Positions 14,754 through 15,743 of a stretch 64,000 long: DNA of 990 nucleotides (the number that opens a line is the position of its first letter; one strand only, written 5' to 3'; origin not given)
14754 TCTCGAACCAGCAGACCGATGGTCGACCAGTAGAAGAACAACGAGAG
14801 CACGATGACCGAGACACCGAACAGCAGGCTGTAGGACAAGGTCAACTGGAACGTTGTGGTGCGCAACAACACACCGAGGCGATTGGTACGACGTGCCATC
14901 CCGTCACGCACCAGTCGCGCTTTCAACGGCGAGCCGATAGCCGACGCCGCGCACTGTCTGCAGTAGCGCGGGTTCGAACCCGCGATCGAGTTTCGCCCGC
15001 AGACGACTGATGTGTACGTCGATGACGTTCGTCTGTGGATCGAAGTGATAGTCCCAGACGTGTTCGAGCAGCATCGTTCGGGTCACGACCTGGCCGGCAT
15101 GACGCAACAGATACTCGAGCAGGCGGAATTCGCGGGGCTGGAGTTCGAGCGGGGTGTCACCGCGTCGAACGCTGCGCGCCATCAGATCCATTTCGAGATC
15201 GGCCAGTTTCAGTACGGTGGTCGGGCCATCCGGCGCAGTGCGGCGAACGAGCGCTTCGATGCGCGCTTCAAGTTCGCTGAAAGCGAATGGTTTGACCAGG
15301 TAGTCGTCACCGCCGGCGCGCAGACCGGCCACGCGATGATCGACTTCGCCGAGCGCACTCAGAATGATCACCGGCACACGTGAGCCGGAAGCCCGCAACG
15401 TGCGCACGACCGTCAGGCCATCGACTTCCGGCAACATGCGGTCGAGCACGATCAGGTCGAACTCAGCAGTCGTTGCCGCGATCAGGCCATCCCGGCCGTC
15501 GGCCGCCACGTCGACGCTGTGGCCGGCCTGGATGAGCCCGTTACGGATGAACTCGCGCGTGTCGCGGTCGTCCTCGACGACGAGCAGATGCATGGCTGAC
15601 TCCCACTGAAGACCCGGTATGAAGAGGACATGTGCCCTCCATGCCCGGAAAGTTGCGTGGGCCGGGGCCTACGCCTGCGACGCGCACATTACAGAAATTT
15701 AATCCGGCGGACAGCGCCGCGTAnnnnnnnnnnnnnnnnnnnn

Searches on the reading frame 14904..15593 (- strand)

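Call 47: search_protein_families(library=pfam, proteins=[window:14904-15593:-], max_evalue=0.001)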
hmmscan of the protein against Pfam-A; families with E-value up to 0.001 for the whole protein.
window:14904-15593:- (229 aa): 2 families
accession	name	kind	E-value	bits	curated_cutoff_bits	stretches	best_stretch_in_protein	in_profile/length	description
PF00486.34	Trans_reg_C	-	1.7e-30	105.3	26.2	1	147-221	2-77/77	Transcriptional regulatory protein, C terminal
PF00072.30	Response_reg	-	1.9e-26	92.8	30.2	1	4-113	2-111/111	Response regulator receiver domain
